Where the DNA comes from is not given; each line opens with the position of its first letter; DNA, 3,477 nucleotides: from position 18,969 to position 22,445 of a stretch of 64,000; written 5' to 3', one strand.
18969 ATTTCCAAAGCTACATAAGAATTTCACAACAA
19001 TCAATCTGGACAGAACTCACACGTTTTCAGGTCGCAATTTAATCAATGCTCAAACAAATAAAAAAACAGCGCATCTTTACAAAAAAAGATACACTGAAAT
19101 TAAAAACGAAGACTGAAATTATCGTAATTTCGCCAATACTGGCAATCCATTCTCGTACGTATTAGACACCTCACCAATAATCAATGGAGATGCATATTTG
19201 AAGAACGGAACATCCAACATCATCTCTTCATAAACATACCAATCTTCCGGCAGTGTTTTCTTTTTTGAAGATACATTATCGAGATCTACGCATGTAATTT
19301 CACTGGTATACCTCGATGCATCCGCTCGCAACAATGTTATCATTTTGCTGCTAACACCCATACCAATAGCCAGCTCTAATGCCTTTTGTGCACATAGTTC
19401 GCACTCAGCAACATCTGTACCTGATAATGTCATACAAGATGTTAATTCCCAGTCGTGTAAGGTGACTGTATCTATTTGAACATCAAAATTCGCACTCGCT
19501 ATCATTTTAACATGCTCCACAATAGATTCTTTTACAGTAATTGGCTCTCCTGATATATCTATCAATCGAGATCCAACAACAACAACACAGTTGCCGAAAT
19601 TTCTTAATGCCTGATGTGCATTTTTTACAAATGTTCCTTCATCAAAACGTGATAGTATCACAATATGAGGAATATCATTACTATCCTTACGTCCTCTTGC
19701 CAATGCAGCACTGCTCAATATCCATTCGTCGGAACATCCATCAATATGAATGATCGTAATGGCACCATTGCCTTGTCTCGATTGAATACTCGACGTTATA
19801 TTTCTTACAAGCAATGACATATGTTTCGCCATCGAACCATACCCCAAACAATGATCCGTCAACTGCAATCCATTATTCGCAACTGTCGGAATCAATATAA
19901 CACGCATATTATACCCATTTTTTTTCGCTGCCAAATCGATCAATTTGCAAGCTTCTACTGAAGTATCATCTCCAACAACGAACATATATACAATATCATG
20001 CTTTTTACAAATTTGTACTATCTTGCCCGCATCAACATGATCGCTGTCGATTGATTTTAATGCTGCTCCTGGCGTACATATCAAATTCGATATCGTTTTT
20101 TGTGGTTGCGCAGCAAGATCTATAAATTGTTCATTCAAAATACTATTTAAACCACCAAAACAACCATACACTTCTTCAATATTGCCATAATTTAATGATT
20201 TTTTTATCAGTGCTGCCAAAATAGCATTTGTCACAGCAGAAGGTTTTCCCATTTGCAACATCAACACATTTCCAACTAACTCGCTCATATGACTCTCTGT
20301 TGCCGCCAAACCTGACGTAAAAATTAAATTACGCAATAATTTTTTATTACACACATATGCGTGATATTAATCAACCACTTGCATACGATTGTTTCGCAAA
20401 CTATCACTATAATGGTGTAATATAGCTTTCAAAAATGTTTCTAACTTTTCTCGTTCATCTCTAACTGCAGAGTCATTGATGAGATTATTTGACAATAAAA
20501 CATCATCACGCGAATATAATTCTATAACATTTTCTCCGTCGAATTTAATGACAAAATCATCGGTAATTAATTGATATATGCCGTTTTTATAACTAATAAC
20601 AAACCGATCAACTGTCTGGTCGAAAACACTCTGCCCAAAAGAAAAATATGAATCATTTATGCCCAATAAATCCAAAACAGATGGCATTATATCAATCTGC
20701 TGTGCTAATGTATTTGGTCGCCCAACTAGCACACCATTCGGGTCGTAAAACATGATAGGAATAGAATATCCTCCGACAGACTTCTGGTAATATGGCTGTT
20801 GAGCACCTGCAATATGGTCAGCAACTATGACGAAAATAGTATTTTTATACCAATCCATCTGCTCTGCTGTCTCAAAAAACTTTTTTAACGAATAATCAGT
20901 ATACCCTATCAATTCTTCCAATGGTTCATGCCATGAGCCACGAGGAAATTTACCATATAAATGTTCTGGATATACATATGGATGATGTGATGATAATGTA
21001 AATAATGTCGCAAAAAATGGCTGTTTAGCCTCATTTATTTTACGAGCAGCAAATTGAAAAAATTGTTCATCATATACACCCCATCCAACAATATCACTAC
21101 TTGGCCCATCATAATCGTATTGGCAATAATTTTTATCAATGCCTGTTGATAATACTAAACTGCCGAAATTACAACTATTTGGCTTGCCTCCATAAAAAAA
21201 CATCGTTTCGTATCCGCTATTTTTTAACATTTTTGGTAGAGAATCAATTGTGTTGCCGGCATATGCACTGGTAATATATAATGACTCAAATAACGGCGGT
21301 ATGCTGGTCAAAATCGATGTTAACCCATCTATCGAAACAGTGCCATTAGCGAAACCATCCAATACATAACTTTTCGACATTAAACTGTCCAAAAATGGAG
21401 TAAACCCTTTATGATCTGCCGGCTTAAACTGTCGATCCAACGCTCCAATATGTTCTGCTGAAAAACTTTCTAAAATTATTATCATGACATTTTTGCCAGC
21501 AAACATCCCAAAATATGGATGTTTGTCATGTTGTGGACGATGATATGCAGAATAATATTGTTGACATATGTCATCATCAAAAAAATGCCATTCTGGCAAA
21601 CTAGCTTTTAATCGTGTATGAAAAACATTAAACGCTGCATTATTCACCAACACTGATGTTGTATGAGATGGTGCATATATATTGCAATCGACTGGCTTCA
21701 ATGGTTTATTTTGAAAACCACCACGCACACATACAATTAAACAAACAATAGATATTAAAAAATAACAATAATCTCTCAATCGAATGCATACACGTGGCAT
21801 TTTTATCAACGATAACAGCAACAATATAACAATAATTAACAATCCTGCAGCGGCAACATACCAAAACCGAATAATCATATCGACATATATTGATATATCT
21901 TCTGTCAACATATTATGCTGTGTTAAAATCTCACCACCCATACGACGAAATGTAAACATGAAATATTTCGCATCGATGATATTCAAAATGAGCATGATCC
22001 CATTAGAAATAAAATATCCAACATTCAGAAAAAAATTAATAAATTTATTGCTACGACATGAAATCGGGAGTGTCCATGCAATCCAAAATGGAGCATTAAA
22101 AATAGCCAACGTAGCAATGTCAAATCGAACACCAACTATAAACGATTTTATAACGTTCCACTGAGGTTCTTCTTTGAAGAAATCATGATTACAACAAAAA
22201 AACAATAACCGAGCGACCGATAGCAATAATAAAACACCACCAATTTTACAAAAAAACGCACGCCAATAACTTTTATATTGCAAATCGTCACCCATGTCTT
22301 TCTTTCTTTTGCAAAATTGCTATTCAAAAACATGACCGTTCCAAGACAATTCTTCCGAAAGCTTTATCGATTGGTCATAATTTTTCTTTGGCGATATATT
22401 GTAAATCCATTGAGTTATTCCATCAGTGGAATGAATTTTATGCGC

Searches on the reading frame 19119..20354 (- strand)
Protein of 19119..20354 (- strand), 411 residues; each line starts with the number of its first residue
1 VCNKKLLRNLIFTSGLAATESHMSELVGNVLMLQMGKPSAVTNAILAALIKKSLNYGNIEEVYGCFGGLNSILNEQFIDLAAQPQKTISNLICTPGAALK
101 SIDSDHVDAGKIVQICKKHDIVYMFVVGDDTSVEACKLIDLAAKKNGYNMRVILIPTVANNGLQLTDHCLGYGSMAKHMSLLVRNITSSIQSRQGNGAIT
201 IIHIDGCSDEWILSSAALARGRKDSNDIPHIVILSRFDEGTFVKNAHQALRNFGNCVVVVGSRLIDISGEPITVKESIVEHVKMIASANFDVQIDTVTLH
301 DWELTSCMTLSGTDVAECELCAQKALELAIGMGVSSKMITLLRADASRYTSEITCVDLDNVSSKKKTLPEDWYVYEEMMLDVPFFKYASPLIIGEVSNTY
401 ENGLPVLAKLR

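Call 19: search_protein_families(library=pfam, proteins=[window:19119-20354:-], max_evalue=0.001)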
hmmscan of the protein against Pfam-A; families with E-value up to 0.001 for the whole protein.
window:19119-20354:- (411 aa): 1 family
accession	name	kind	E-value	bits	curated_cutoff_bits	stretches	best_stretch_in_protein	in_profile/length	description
PF00365.25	PFK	-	7.4e-21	75.2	30.9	1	30-265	2-224/277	Phosphofructokinase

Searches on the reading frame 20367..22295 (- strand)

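Call 20: search_protein_families(library=pfam, proteins=[window:20367-22295:-], max_evalue=0.001)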
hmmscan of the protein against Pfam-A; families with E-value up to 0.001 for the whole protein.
window:20367-22295:- (642 aa): 1 family
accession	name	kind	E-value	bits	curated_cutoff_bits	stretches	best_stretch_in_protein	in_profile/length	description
PF00884.28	Sulfatase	-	9.9e-36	124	25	1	268-546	1-301/301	Sulfatase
